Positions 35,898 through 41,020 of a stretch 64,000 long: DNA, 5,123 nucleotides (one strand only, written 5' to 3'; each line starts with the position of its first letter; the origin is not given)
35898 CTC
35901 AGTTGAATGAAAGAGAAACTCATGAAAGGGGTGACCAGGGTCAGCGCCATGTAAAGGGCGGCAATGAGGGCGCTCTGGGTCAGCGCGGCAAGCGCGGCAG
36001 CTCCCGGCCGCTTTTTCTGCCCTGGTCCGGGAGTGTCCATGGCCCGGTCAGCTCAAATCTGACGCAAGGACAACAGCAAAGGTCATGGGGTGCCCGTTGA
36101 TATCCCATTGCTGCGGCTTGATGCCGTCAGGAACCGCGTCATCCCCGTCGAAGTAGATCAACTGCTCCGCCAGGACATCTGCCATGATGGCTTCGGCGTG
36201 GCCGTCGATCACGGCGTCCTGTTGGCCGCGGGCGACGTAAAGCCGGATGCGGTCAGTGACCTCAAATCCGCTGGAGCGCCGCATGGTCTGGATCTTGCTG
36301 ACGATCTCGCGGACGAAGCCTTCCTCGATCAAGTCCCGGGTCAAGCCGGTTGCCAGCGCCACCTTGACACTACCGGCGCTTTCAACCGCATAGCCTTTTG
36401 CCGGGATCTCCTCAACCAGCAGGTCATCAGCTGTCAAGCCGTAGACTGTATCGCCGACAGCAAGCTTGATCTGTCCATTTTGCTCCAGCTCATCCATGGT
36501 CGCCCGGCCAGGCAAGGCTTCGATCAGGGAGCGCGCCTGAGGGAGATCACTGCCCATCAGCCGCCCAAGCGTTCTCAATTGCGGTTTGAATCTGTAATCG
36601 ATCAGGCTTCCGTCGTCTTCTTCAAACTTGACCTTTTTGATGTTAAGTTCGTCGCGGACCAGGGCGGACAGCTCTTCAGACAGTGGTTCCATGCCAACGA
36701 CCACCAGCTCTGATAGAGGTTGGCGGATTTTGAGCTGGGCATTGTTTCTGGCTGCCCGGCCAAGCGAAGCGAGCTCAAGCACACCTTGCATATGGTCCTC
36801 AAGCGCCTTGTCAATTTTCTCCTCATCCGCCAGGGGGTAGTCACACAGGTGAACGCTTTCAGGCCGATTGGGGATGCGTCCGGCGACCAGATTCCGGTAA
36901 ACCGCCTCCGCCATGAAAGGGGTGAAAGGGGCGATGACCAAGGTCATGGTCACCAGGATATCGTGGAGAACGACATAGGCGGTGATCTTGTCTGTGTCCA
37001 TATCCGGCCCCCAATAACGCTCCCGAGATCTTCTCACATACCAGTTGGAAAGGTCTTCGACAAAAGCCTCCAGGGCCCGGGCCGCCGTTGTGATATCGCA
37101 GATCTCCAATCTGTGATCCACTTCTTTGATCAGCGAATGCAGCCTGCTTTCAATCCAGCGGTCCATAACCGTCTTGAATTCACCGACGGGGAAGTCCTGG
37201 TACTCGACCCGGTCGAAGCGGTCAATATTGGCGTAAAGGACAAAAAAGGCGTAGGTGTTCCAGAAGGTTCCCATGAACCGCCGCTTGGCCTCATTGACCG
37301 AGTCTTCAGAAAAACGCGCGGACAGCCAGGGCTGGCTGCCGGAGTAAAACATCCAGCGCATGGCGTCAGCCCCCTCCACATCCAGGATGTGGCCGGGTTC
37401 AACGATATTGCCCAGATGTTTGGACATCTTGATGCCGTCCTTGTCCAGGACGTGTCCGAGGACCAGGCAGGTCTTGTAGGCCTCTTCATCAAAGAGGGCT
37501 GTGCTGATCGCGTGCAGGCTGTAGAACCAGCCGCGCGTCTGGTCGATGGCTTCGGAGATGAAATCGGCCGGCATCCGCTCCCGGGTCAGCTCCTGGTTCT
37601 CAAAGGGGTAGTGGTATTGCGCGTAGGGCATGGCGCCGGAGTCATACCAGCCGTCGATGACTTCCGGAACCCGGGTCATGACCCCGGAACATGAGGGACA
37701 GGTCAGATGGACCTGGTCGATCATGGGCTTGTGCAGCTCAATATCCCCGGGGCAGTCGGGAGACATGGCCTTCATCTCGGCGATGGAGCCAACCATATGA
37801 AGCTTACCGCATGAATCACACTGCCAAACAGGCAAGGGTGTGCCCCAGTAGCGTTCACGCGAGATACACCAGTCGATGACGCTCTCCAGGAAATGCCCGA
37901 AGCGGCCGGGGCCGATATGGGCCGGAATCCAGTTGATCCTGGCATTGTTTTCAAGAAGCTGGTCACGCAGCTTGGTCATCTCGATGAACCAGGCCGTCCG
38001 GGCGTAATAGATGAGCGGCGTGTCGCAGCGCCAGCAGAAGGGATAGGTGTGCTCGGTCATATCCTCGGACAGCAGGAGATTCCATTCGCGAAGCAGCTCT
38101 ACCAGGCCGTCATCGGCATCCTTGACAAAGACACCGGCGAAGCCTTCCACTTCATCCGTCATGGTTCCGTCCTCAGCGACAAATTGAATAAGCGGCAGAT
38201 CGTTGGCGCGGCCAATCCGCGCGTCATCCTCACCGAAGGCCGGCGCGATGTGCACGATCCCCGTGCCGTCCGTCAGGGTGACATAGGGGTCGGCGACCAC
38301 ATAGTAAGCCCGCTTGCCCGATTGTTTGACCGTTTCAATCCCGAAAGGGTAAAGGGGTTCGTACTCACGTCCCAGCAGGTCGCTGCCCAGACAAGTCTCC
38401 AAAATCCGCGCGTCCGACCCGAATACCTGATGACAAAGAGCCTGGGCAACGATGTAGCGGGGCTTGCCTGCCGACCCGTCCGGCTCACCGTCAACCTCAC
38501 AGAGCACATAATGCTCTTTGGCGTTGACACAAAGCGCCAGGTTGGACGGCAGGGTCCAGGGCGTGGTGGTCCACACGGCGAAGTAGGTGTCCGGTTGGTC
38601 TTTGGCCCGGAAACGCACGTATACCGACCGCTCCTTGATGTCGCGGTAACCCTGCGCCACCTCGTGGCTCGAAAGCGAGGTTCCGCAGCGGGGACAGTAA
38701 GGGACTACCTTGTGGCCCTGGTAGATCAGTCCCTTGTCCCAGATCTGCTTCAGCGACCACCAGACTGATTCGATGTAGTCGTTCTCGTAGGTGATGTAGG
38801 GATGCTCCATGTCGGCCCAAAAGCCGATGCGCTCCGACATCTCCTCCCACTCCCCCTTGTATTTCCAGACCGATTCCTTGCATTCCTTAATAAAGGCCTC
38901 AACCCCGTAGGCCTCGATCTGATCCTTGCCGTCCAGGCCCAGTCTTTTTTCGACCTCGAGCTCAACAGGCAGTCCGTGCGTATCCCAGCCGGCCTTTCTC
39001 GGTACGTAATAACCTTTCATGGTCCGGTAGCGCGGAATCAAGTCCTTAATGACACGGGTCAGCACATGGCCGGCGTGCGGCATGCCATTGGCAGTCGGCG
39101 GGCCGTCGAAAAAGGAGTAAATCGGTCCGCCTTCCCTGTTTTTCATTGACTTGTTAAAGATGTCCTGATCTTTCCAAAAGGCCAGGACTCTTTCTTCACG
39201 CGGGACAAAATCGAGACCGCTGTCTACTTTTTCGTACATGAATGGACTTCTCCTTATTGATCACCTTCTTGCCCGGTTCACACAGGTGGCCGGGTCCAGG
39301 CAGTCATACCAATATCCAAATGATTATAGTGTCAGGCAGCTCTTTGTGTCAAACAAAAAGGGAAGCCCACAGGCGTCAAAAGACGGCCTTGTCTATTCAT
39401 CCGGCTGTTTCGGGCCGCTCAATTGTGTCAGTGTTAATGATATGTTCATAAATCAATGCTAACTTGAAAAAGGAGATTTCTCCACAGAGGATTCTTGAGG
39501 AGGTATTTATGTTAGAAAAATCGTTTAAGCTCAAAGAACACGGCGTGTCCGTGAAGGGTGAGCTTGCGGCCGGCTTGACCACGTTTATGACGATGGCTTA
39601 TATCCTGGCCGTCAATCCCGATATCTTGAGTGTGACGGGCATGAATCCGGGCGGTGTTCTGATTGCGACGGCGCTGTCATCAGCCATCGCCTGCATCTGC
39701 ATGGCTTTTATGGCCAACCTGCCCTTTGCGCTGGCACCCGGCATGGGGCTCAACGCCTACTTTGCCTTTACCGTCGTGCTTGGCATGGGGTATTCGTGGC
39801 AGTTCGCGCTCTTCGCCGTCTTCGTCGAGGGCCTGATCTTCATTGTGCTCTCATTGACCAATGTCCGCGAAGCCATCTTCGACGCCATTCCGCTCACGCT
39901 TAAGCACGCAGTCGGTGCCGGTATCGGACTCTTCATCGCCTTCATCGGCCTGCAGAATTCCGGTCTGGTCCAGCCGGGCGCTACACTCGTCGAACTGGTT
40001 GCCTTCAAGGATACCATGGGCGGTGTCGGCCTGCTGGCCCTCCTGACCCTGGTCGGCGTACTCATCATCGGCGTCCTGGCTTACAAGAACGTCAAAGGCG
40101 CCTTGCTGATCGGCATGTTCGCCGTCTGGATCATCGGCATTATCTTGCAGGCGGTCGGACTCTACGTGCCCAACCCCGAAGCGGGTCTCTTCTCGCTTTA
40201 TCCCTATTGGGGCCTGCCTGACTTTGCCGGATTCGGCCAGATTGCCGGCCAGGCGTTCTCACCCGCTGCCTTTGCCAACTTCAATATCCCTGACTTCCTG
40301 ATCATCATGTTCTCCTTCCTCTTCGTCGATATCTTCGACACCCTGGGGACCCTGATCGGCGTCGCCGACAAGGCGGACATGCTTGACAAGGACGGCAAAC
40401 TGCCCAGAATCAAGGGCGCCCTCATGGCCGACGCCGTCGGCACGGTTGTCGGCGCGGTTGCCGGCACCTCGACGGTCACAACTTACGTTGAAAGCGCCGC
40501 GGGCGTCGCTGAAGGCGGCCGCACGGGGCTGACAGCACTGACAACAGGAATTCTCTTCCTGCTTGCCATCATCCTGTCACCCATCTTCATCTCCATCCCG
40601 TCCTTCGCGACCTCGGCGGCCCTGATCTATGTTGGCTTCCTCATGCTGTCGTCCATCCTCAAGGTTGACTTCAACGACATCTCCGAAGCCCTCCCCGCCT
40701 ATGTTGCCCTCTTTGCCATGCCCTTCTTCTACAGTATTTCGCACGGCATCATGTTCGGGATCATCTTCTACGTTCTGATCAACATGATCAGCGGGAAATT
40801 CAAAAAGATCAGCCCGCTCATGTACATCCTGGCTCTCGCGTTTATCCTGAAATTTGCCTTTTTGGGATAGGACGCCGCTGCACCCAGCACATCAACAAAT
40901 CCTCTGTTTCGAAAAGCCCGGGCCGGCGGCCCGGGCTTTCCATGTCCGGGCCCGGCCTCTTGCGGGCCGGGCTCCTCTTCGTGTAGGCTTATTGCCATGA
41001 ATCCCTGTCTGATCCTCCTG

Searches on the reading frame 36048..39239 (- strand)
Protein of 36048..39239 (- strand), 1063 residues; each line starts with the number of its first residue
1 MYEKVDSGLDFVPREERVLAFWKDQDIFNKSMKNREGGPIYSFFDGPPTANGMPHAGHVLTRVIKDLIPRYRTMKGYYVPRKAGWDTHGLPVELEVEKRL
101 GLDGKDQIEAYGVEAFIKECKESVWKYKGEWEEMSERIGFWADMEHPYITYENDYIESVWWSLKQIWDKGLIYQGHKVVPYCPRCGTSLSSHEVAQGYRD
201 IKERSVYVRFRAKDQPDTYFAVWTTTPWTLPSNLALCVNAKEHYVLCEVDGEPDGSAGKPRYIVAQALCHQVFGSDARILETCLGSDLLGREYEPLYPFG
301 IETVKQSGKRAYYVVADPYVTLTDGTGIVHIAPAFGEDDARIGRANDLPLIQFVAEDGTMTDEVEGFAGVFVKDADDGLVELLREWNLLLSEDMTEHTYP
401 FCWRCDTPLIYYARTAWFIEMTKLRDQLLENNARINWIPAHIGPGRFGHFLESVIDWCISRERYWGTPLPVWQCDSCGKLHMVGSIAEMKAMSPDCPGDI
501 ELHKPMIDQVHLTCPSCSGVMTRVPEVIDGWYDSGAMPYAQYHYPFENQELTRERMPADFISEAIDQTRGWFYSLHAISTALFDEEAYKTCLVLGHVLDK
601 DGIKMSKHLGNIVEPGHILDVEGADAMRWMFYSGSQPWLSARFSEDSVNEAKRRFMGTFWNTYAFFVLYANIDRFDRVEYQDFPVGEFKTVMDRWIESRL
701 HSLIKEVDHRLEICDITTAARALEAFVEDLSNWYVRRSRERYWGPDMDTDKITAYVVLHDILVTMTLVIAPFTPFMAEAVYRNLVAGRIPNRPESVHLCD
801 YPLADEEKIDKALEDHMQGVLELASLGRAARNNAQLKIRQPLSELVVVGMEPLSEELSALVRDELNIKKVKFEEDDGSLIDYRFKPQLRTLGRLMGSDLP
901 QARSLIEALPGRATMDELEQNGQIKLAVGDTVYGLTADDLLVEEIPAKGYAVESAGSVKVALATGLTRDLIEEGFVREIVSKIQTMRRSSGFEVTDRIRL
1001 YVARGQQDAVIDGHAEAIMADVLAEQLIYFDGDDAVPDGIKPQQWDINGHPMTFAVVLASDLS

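Call 66: search_protein_families(library=pfam, proteins=[window:36048-39239:-], max_evalue=0.00001)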
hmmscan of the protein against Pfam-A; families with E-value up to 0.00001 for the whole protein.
window:36048-39239:- (1063 aa): 4 families
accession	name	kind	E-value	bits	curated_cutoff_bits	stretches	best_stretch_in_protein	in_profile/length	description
PF00133.28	tRNA-synt_1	-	5.1e-125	417.9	22.7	1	18-632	2-403/414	tRNA synthetases class I (I, L, M and V)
PF19302.4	DUF5915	-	2.1e-46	158.4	27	1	860-1056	3-192/195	Domain of unknown function (DUF5915)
PF08264.19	Anticodon_1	-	2.4e-28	99.3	25.1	1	693-844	1-146/148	Anticodon-binding domain of tRNA ligase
PF09334.17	tRNA-synt_1g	-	9.9e-14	51.3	20.1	1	50-191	10-132/391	tRNA synthetases class I (M)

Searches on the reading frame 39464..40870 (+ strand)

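Call 66: search_protein_families(library=pfam, proteins=[window:39464-40870:+], max_evalue=0.00001)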
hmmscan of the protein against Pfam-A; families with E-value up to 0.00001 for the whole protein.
window:39464-40870:+ (468 aa): 1 family
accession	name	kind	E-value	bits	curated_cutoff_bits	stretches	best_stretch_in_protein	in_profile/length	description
PF00860.26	Xan_ur_permease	-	9.5e-43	146.8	27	1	33-423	3-381/389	Permease family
